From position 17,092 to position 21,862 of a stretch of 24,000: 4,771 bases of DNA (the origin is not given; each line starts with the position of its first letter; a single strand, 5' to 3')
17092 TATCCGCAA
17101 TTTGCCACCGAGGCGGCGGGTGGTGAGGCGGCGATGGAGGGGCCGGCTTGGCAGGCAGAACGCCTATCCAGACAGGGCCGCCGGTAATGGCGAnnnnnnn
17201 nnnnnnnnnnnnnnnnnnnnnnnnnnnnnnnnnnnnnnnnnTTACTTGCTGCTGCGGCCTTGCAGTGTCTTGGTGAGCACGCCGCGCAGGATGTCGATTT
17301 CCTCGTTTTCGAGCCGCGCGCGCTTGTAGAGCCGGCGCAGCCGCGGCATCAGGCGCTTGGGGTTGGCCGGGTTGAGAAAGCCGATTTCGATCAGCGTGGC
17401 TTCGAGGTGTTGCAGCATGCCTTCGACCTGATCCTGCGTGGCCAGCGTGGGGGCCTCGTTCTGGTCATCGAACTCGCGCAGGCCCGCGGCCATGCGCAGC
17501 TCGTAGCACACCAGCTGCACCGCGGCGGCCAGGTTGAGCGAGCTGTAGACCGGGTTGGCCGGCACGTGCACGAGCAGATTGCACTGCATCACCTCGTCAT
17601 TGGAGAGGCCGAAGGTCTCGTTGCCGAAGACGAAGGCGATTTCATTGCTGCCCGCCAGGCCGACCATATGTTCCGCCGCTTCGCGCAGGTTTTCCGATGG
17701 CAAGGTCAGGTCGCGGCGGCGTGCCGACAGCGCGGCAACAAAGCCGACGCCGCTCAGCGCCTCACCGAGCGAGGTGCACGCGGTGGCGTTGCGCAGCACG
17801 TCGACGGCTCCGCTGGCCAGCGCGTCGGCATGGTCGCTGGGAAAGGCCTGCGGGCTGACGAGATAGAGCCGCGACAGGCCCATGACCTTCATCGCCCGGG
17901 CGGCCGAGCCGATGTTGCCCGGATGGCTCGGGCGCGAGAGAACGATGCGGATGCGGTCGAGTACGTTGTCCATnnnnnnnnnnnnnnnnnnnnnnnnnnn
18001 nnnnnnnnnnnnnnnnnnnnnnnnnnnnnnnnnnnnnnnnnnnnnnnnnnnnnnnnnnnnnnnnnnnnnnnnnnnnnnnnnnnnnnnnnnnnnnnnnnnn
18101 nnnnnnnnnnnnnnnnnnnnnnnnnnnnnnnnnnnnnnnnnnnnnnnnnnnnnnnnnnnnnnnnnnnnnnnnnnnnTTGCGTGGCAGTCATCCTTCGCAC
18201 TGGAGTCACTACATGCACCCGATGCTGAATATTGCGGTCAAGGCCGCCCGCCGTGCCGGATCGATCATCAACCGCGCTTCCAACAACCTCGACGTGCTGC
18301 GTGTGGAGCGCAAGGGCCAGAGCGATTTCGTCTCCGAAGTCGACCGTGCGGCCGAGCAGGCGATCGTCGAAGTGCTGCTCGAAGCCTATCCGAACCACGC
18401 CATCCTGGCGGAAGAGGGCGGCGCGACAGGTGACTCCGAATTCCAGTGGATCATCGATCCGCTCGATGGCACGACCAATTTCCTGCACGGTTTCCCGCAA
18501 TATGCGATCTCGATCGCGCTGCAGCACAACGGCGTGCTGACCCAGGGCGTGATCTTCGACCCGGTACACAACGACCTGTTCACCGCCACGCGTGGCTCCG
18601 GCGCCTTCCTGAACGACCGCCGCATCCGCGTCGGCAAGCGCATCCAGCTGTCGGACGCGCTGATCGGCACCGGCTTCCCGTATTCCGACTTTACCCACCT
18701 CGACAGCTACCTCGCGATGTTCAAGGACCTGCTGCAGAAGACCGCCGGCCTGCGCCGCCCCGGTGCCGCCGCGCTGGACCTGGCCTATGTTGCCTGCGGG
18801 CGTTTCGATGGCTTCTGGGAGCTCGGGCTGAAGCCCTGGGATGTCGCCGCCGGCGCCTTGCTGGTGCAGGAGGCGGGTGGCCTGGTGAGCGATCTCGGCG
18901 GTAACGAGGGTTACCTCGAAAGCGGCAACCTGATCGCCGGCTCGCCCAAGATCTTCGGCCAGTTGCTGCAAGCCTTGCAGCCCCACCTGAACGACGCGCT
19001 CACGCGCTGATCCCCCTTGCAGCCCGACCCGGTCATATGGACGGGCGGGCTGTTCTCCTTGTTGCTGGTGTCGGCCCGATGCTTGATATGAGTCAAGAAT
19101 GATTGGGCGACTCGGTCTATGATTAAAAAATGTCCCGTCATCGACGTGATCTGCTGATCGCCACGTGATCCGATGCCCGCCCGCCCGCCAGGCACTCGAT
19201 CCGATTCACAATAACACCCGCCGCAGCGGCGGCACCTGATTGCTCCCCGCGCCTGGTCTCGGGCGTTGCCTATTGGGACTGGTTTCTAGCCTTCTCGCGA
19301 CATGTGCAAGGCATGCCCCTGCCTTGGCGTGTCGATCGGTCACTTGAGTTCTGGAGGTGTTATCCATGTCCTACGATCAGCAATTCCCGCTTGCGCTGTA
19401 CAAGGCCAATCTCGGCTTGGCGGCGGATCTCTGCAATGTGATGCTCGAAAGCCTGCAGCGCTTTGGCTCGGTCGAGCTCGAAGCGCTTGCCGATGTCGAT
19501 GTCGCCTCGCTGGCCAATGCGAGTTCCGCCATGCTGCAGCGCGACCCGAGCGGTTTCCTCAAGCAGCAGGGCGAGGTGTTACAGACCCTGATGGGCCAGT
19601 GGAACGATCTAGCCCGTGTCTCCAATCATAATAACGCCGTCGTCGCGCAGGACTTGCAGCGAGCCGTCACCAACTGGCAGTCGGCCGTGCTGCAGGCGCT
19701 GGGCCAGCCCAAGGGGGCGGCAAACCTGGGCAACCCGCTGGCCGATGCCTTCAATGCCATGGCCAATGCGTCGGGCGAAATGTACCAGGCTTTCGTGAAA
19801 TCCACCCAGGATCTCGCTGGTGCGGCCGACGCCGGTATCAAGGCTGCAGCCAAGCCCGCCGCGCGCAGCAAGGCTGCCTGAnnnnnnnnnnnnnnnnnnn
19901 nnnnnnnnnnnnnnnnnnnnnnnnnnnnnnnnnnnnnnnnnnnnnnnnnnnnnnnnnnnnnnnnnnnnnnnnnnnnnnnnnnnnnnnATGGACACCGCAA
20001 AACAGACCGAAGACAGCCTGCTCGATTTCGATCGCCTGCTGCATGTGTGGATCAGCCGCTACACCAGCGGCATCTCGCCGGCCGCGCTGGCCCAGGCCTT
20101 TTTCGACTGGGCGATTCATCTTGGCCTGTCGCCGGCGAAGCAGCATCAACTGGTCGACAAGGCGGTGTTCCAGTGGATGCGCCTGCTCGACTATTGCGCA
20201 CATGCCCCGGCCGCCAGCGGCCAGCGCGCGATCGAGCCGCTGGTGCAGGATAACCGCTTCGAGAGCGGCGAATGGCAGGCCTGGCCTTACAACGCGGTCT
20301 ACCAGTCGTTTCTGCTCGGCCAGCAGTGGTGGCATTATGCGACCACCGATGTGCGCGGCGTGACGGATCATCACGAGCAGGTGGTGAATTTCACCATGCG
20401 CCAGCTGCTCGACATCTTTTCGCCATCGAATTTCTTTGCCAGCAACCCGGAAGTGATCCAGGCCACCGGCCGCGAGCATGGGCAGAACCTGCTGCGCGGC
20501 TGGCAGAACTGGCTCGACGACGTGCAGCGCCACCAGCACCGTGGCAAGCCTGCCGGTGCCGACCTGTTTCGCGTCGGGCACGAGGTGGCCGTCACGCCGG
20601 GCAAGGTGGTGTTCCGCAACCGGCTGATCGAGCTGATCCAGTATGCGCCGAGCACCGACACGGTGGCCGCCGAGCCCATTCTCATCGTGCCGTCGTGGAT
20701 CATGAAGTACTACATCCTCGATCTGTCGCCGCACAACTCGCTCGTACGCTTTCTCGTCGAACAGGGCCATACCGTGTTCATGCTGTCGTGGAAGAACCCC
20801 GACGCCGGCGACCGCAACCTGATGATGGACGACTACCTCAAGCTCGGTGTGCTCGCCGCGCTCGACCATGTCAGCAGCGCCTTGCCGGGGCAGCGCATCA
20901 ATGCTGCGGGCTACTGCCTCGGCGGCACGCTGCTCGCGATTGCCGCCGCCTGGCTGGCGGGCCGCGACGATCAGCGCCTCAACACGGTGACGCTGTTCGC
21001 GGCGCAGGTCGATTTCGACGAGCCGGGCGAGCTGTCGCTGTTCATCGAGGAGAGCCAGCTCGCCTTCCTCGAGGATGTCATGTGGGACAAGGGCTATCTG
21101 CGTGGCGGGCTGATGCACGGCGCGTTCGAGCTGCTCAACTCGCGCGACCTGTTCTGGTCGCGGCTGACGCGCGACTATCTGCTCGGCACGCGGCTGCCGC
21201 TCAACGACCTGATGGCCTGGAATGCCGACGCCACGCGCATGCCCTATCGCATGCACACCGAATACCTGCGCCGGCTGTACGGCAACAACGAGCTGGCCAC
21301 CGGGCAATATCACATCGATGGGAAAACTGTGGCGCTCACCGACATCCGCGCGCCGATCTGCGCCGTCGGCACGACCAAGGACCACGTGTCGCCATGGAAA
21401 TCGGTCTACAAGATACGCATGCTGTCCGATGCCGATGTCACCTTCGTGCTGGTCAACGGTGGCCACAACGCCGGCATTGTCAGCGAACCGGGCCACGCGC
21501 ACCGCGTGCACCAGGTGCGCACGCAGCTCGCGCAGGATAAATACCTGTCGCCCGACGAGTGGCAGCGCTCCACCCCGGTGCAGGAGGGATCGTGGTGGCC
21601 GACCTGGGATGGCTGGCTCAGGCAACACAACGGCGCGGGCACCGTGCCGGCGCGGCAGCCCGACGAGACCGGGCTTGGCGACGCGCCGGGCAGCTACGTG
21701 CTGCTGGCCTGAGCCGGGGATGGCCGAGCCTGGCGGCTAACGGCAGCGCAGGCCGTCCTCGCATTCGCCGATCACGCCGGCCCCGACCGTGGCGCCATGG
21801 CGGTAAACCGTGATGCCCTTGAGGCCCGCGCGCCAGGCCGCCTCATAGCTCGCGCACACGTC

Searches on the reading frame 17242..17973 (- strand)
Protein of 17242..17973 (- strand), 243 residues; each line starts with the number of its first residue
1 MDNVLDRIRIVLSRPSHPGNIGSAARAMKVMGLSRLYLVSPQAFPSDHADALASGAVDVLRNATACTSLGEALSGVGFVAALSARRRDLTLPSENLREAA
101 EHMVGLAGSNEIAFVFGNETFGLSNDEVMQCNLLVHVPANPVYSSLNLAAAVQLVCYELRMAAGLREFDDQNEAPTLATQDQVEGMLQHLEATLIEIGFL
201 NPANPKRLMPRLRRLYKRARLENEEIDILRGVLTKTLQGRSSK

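Call 9: search_protein_families(library=pfam, proteins=[window:17242-17973:-], max_evalue=0.001)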
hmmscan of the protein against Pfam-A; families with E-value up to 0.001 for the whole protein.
window:17242-17973:- (243 aa): 1 family
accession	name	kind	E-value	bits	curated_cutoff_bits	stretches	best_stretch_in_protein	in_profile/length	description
PF00588.24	SpoU_methylase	-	8e-27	94.5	29.7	1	8-157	2-142/142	SpoU rRNA Methylase family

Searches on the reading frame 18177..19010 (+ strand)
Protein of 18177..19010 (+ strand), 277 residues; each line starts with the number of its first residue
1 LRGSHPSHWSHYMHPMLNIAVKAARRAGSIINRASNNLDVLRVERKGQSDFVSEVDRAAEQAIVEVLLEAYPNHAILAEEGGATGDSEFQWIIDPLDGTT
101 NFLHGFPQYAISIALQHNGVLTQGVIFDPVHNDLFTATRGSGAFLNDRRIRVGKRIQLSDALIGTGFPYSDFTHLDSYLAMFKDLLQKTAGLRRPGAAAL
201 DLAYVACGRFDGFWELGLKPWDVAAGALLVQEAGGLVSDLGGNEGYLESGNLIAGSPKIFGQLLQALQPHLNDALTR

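Call 9: search_protein_families(library=pfam, proteins=[window:18177-19010:+], max_evalue=0.001)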
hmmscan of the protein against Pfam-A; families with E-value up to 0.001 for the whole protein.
window:18177-19010:+ (277 aa): 1 family
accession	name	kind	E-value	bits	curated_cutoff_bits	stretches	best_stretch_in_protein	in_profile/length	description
PF00459.30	Inositol_P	-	1.7e-71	241.3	27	1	14-268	3-267/271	Inositol monophosphatase family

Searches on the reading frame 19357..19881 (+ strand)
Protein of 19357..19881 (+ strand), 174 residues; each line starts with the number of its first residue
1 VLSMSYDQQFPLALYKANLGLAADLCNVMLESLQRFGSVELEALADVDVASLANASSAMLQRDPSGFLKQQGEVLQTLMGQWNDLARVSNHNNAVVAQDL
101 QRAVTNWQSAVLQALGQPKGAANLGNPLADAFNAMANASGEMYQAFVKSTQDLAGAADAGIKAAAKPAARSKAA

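Call 10: search_protein_families(library=pfam, proteins=[window:19357-19881:+], max_evalue=0.001)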
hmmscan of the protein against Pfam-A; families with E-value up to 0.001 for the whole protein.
window:19357-19881:+ (174 aa): 1 family
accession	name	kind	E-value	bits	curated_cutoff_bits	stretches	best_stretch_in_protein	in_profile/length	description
PF09361.15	Phasin_2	-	2.6e-06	28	24.9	1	13-91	5-83/100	Phasin protein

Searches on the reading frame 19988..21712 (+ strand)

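Call 10: search_protein_families(library=pfam, proteins=[window:19988-21712:+], max_evalue=0.001)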
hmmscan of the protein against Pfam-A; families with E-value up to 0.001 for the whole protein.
window:19988-21712:+ (574 aa): 3 families
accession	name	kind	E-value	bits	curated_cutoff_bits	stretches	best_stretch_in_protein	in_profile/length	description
PF07167.19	PhaC_N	-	6.9e-58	195.6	23.7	1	87-256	1-173/173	Poly-beta-hydroxybutyrate polymerase (PhaC) N-terminus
PF12551.13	PHBC_N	-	5.1e-17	61.9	25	1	14-51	6-43/43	Poly-beta-hydroxybutyrate polymerase N terminal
PF00561.26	Abhydrolase_1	-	2.5e-11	44.2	25.8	1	230-497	2-242/245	alpha/beta hydrolase fold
